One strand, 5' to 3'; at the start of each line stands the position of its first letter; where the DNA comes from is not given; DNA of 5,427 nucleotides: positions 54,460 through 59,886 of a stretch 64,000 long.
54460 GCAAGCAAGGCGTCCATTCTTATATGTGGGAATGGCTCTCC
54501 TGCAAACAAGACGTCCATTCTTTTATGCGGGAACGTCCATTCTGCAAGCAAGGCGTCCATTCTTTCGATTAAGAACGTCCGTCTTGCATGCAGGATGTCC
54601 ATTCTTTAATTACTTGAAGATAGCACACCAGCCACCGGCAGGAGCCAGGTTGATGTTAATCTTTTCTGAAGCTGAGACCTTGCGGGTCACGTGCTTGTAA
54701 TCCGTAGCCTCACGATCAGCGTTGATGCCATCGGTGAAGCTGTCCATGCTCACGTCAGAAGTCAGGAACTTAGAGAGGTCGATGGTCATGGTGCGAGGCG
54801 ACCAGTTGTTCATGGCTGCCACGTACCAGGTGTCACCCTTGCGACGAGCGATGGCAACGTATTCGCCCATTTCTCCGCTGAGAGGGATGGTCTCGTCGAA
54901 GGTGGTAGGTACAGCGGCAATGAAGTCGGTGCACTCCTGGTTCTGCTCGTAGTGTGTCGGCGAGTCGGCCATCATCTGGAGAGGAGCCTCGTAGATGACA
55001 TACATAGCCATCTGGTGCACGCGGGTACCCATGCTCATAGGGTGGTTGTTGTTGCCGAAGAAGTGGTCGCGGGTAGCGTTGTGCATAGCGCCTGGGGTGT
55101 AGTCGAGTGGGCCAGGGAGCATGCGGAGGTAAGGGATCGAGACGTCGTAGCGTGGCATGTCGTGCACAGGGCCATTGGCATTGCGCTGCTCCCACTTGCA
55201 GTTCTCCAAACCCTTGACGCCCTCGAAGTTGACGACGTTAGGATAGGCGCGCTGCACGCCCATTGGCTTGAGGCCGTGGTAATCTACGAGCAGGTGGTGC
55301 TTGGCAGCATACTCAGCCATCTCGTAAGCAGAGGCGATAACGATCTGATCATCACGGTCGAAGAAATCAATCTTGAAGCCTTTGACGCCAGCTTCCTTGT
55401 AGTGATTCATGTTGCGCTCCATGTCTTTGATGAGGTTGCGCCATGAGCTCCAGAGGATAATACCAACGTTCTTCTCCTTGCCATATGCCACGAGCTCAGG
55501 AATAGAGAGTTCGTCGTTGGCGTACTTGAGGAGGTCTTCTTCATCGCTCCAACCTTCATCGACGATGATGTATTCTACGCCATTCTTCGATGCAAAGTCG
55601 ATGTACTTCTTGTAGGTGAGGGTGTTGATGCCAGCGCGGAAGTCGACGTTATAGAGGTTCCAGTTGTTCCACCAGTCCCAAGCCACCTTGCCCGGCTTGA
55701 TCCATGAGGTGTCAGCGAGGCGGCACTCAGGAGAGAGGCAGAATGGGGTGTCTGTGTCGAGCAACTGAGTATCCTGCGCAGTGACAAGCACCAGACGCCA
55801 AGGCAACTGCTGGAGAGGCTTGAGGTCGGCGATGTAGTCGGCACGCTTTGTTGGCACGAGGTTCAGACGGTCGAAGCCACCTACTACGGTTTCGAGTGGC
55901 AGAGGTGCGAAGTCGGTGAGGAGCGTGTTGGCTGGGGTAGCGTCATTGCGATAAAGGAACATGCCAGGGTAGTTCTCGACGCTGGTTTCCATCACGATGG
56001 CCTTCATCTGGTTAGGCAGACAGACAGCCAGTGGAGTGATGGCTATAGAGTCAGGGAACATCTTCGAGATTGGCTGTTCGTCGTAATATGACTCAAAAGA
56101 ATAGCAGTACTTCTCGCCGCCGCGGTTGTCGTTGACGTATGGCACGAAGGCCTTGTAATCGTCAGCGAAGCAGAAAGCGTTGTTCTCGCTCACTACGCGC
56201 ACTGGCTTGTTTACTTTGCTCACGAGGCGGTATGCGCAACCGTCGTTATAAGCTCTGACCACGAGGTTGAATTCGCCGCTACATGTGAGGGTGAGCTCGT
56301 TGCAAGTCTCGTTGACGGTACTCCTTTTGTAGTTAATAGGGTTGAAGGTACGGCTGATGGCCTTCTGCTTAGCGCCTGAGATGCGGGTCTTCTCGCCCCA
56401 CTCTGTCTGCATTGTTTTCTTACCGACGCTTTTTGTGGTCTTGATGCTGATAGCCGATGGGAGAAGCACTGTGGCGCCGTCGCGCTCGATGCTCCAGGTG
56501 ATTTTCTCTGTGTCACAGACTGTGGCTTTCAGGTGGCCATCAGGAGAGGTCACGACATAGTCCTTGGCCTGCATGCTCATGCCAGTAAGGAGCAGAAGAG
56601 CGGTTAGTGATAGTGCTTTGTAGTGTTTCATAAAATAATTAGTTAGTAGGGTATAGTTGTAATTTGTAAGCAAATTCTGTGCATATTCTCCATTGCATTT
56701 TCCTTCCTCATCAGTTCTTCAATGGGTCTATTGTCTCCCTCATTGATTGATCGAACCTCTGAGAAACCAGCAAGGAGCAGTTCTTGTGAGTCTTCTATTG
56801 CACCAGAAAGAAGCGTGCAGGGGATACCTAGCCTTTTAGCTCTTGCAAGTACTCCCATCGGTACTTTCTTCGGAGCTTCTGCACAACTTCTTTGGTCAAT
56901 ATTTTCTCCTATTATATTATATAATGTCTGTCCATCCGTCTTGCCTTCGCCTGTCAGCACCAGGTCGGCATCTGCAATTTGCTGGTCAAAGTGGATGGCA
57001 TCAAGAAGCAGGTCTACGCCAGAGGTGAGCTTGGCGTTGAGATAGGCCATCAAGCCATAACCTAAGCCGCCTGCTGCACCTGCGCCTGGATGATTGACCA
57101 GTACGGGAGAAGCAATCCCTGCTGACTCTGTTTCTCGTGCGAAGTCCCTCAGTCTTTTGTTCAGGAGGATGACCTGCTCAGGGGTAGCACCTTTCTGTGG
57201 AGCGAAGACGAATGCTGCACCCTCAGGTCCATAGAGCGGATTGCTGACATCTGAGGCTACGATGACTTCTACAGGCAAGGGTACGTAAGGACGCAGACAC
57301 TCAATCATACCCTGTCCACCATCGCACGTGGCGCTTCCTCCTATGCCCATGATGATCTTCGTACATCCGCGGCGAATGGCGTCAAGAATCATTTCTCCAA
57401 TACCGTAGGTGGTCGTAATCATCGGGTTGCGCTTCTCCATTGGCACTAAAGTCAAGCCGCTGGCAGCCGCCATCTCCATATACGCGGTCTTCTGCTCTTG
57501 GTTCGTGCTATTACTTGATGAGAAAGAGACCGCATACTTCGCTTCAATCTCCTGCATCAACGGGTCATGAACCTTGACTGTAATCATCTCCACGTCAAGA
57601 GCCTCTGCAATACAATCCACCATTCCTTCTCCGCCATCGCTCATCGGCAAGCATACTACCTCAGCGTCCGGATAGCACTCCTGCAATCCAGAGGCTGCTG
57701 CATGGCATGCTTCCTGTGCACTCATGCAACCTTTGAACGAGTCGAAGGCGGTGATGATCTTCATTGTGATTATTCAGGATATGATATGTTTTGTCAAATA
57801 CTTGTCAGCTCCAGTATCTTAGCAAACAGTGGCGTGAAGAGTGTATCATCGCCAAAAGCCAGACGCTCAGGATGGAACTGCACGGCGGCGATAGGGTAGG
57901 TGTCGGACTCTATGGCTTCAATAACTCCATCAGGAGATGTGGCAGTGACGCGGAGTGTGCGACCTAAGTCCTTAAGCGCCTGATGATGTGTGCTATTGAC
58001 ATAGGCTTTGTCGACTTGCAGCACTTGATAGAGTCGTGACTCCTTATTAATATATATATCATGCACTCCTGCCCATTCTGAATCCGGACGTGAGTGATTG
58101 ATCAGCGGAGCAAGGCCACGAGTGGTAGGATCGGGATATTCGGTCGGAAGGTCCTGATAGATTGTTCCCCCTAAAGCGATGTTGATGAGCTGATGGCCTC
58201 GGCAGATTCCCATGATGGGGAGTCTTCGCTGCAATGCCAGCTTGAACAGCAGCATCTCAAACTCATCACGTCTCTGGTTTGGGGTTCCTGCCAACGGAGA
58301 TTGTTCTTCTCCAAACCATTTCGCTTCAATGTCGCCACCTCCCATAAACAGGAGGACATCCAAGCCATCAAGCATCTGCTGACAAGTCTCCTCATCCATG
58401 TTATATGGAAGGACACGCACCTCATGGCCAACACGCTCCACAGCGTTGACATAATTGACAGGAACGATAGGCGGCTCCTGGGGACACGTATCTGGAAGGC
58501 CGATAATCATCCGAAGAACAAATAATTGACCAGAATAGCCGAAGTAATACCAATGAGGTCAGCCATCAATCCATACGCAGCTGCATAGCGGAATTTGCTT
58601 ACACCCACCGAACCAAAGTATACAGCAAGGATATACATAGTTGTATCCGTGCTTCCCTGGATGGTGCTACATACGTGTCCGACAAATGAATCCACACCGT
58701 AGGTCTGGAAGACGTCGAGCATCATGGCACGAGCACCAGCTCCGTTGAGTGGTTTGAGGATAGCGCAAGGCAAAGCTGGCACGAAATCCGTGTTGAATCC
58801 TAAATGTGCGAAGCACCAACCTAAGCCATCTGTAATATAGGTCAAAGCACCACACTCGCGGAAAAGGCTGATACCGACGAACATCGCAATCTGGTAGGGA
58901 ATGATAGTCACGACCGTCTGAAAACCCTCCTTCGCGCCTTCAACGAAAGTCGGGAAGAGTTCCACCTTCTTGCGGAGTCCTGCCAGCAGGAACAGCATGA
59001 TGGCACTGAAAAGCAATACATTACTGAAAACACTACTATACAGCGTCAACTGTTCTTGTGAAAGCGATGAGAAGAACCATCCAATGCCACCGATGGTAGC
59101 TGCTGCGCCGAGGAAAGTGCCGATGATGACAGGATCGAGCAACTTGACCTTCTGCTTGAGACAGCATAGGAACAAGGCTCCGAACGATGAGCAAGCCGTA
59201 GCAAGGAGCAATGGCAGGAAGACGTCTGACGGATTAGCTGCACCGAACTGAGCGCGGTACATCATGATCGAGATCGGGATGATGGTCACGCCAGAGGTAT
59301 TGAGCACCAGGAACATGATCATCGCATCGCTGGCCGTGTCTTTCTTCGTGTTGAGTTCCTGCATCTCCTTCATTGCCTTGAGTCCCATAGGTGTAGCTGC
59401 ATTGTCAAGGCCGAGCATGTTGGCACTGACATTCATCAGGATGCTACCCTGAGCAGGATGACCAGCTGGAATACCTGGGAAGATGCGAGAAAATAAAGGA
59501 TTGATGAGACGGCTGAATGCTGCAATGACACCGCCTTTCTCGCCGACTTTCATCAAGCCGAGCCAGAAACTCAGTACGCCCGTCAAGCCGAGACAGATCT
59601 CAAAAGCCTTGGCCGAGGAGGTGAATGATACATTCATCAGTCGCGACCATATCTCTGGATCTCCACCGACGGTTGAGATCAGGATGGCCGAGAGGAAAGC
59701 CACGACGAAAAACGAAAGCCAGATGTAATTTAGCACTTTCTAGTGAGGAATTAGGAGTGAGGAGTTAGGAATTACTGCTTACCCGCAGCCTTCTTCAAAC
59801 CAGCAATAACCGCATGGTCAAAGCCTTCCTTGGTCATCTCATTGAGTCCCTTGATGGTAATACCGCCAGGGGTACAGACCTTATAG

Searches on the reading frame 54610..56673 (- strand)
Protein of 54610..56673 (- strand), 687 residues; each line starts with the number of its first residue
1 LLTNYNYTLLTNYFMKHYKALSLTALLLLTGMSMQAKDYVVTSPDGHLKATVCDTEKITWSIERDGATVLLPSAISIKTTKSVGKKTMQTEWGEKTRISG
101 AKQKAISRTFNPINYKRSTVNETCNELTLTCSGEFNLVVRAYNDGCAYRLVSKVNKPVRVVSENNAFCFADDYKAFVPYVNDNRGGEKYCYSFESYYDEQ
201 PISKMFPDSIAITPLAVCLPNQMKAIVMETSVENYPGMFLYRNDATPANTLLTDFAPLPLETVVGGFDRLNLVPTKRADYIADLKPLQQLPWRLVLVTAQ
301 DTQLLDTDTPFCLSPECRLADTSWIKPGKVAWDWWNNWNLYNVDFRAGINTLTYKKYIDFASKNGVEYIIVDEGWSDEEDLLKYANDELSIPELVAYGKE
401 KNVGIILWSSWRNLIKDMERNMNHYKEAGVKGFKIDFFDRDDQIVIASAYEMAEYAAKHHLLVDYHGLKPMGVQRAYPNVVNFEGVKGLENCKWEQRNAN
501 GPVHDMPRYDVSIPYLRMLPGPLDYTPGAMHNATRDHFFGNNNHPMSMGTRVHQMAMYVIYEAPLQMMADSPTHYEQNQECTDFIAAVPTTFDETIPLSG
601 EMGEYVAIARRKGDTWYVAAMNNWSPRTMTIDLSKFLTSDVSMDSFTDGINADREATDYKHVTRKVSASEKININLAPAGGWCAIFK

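Call 16: search_protein_families(library=pfam, proteins=[window:54610-56673:-])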
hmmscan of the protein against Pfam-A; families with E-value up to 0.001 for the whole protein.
window:54610-56673:- (687 aa): 3 families
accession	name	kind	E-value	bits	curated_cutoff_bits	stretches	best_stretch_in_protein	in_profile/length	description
PF10566.15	Glyco_hydro_97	-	8.7e-97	324.2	32.5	1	321-589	1-275/275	Glycoside hydrolase 97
PF14508.12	GH97_N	-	1e-44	153.2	25.3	1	41-312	1-225/229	Glycosyl-hydrolase 97 N-terminal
PF14509.12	GH97_C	-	2.5e-28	98.6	25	1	591-686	1-96/97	Glycosyl-hydrolase 97 C-terminal, oligomerisation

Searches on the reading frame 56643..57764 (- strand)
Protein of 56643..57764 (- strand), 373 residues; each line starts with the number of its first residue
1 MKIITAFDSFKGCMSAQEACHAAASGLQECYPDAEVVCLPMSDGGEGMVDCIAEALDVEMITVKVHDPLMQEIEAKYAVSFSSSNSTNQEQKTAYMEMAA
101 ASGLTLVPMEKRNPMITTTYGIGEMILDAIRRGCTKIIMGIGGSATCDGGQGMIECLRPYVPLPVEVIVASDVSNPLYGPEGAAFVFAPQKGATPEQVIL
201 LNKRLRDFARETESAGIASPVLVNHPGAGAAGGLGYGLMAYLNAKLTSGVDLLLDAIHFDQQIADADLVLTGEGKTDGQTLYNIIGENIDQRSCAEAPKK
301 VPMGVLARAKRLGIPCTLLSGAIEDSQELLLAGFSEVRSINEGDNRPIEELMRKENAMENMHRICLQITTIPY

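Call 90: search_protein_families(library=pfam, proteins=[window:56643-57764:-], max_evalue=0.00001)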
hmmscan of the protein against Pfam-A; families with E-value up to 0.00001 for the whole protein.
window:56643-57764:- (373 aa): 1 family
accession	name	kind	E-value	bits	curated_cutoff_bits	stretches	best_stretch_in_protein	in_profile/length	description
PF02595.20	Gly_kinase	-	1.3e-107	360.4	23.3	2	3-157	1-147/372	Glycerate kinase family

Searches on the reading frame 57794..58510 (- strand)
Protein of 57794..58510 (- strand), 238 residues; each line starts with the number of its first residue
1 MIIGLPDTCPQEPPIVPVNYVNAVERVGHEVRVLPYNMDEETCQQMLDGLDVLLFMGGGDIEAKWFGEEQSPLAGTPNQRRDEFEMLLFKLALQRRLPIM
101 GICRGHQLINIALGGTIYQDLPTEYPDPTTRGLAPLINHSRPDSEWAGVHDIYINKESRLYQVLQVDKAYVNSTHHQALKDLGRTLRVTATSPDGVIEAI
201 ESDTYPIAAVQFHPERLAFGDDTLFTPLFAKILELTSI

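Call 90: search_protein_families(library=pfam, proteins=[window:57794-58510:-], max_evalue=0.00001)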
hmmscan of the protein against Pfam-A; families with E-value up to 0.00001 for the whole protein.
window:57794-58510:- (238 aa): 2 families
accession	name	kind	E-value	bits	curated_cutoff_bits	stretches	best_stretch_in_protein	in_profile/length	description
PF07722.19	Peptidase_C26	-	3.3e-53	181.1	20.5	1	15-215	24-219/219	Peptidase C26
PF00117.34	GATase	-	2.5e-20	73.4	22.8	1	19-216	12-173/190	Glutamine amidotransferase class-I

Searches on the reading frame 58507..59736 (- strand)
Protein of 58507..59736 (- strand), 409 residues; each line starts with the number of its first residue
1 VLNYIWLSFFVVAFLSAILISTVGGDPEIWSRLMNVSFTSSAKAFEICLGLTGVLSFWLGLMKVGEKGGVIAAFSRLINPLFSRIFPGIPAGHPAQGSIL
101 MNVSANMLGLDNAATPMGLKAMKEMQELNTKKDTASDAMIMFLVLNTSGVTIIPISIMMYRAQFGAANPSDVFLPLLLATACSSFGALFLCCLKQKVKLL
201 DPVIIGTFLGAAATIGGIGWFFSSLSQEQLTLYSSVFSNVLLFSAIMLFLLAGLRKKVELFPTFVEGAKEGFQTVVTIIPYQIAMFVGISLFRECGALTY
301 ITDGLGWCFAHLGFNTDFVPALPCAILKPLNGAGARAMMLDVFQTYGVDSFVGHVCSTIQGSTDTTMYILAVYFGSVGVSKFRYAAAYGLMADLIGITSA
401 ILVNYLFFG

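Call 90: search_protein_families(library=pfam, proteins=[window:58507-59736:-], max_evalue=0.00001)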
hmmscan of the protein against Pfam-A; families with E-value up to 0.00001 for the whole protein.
window:58507-59736:- (409 aa): 1 family
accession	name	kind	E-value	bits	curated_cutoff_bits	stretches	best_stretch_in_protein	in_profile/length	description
PF07670.19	Gate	-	8.3e-17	62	29.6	2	49-158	2-98/104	Nucleoside recognition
